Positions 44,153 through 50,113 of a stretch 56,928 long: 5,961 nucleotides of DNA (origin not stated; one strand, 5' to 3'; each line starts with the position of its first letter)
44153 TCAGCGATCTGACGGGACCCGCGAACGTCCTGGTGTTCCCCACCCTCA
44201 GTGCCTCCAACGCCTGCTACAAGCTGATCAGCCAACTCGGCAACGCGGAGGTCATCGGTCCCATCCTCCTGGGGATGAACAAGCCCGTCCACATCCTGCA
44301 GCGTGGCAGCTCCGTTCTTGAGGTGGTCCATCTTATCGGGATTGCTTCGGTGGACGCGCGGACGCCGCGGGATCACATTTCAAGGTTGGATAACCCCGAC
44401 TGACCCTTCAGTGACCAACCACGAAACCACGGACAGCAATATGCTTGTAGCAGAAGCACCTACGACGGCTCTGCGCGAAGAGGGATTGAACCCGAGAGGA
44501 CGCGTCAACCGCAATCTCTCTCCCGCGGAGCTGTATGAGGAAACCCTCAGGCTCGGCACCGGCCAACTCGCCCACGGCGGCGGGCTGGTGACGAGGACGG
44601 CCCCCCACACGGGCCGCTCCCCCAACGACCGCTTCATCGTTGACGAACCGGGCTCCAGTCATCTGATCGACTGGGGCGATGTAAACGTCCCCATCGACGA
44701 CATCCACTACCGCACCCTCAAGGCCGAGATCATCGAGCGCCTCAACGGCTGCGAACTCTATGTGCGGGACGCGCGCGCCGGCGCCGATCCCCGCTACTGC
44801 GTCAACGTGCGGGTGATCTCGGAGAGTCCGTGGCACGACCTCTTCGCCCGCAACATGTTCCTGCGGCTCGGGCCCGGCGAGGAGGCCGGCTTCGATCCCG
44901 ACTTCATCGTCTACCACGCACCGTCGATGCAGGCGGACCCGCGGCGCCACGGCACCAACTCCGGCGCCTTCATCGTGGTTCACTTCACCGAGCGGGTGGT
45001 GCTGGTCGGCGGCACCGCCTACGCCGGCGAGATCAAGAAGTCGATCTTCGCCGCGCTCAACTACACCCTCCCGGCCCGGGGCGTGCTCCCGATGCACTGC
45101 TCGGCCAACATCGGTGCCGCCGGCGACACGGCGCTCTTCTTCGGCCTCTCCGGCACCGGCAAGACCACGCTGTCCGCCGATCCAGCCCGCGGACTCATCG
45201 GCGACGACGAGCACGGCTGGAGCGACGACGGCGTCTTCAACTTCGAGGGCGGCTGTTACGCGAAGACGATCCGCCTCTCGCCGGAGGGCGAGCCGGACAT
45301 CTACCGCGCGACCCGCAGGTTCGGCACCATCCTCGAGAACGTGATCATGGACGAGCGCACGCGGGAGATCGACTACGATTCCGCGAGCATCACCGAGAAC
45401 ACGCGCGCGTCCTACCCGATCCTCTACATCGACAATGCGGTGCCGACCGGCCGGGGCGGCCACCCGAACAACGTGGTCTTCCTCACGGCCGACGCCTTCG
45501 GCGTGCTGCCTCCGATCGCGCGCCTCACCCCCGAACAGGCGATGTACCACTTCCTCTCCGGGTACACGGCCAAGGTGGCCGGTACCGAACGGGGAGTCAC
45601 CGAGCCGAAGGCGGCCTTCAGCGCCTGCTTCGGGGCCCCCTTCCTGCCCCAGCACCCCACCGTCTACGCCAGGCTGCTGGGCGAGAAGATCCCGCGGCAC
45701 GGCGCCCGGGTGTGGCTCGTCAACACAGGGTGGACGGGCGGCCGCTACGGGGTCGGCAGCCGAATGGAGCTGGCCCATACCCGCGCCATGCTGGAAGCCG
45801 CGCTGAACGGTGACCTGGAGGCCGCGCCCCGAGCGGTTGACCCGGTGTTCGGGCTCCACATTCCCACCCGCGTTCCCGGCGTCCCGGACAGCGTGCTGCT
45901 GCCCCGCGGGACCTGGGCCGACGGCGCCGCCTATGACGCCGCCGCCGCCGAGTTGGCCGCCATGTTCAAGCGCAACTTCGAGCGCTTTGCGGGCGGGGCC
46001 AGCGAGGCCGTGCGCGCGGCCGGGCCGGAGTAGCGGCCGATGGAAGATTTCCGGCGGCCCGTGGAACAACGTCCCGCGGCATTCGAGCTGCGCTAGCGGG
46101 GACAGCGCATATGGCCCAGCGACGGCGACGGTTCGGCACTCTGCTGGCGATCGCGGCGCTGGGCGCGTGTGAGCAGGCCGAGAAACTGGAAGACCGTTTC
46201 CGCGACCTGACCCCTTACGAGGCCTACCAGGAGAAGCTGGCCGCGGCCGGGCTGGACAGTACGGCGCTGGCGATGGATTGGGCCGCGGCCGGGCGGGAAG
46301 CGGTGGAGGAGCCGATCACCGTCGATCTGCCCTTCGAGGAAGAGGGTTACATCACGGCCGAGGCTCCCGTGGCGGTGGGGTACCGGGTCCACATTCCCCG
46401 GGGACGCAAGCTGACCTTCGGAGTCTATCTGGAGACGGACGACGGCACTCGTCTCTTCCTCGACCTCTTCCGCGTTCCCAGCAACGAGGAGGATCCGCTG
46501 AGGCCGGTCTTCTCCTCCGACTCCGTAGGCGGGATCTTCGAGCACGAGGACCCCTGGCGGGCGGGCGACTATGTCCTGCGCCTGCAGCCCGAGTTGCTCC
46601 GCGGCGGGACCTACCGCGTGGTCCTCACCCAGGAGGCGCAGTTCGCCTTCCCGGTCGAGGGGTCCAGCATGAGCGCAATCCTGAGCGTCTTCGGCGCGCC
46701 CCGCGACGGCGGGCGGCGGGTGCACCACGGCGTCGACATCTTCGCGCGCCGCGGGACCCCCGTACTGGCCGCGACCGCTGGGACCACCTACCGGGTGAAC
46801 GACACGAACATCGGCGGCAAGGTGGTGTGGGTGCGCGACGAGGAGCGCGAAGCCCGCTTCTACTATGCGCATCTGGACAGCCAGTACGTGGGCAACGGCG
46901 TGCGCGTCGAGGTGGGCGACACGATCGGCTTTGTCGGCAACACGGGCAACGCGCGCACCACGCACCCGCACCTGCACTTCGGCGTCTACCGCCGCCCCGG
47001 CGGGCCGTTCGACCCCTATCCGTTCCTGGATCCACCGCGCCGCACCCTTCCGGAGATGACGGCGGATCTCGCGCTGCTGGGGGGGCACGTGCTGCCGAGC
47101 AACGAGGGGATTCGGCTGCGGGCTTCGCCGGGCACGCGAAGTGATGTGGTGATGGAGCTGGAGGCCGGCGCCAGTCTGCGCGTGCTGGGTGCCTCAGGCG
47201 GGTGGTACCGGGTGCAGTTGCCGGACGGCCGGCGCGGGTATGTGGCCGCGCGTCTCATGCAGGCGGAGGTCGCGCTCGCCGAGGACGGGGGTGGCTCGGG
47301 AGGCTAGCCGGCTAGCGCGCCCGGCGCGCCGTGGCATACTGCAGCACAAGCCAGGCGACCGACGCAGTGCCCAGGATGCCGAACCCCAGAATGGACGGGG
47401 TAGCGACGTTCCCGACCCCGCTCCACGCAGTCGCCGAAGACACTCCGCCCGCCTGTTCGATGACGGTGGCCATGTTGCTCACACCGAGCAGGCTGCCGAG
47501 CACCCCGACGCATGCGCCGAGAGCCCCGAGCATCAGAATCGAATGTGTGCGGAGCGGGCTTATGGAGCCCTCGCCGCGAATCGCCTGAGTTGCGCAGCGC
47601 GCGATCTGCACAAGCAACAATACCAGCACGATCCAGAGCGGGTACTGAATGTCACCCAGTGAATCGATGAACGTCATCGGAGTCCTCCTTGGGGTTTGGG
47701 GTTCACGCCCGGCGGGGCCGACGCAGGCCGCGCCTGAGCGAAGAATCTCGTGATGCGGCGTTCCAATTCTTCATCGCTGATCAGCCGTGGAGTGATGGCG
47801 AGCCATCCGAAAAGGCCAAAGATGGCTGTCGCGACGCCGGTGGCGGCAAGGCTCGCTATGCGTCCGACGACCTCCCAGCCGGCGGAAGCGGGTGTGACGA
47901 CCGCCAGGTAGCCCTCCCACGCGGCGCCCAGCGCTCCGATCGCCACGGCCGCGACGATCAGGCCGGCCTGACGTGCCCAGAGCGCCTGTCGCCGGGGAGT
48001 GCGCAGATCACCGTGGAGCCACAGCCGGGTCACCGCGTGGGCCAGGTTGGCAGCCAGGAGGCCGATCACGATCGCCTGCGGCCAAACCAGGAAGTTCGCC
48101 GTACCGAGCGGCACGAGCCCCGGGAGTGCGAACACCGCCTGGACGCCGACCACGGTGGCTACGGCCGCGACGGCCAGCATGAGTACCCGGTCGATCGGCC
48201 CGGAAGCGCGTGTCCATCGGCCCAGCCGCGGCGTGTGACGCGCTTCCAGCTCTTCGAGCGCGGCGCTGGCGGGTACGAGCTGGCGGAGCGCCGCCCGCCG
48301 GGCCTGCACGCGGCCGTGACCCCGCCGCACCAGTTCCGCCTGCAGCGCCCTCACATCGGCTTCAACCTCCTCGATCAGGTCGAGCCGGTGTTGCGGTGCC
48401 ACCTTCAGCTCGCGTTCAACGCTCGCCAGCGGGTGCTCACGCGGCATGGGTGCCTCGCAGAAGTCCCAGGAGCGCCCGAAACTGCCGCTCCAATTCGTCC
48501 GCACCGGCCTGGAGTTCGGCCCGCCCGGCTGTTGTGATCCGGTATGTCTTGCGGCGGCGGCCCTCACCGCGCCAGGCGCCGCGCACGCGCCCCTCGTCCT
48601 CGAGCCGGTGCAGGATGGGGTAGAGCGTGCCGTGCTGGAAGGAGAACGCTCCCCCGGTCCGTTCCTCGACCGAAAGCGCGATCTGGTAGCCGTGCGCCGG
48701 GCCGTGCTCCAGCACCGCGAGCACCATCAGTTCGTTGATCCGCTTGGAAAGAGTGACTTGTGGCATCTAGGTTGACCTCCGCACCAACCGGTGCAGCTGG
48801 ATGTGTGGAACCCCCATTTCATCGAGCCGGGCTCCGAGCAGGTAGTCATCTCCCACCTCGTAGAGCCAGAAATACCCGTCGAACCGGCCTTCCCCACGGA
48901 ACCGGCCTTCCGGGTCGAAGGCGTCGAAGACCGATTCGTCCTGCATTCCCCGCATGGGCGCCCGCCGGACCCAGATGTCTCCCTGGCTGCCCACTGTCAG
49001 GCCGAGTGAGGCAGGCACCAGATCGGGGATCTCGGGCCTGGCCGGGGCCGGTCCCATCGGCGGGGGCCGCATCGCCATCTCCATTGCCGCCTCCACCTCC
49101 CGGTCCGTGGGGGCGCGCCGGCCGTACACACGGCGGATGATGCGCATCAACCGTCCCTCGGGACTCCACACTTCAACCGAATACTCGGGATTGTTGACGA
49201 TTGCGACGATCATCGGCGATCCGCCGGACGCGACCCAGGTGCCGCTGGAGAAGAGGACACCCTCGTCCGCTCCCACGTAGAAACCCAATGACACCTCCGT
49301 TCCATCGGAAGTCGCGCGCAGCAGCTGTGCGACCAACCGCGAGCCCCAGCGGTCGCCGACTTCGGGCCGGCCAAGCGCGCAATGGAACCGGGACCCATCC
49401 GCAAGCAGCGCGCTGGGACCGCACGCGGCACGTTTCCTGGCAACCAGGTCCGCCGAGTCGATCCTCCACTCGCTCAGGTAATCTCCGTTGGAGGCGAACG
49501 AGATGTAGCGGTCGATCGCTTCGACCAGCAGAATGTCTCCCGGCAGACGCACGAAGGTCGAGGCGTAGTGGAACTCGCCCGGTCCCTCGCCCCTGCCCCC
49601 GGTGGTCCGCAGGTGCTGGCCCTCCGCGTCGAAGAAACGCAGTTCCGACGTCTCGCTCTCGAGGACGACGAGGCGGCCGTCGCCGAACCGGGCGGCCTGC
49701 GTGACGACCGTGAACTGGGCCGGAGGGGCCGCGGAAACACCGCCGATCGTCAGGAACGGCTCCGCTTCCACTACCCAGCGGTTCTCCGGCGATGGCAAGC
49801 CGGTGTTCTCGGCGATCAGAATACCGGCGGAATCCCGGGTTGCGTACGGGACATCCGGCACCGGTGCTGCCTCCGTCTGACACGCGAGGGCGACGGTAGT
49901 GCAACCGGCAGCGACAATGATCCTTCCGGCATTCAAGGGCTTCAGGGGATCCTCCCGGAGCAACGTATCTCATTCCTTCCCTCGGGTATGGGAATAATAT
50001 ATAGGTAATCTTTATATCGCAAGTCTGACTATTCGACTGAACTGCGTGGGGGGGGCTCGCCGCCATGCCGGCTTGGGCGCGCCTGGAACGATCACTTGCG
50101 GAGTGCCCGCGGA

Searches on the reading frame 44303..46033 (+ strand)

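Call 107: search_protein_families(library=pfam, proteins=[window:44303-46033:+], max_evalue=0.001)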
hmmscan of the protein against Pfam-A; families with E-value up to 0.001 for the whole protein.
window:44303-46033:+ (576 aa): 1 family
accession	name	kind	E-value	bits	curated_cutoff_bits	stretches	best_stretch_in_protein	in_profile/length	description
PF01293.25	PEPCK_ATP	-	1.6e-214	713.3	26.5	1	68-529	3-464/465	Phosphoenolpyruvate carboxykinase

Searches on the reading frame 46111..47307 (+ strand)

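Call 107: search_protein_families(library=pfam, proteins=[window:46111-47307:+], max_evalue=0.001)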
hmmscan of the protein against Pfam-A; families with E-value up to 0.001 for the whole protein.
window:46111-47307:+ (398 aa): 4 families
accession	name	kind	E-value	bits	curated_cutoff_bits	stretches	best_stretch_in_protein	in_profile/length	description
PF01551.29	Peptidase_M23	-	3.4e-21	75.7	28.7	1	204-302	2-96/96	Peptidase family M23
PF08239.17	SH3_3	-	1.1e-13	51.5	27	1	333-382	2-52/54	Bacterial SH3 domain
PF18348.7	SH3_16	-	7.5e-09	35.7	25.8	1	336-380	1-46/49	Bacterial dipeptidyl-peptidase Sh3 domain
PF06347.19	SH3_4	-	4e-08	33.3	24.1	1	335-382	6-53/56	Bacterial SH3 domain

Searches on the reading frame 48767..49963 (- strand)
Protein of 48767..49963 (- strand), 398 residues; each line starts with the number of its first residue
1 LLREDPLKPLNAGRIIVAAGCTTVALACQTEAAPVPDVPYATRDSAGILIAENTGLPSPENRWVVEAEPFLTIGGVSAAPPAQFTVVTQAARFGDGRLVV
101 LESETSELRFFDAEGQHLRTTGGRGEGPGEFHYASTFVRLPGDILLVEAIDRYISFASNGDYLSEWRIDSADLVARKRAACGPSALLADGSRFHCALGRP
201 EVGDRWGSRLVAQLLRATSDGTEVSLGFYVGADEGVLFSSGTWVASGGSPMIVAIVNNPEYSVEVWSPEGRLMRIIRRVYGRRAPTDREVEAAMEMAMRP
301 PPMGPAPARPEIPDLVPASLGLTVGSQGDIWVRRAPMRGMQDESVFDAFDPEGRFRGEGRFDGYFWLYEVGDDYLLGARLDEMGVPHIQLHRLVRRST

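Call 107: search_protein_families(library=pfam, proteins=[window:48767-49963:-], max_evalue=0.001)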
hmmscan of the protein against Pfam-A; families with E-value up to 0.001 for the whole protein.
window:48767-49963:- (398 aa): 1 family
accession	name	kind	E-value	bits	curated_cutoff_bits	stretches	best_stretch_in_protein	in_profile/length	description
PF17170.10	DUF5128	-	8.4e-05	22.3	22.9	1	93-138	51-96/321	6-bladed beta-propeller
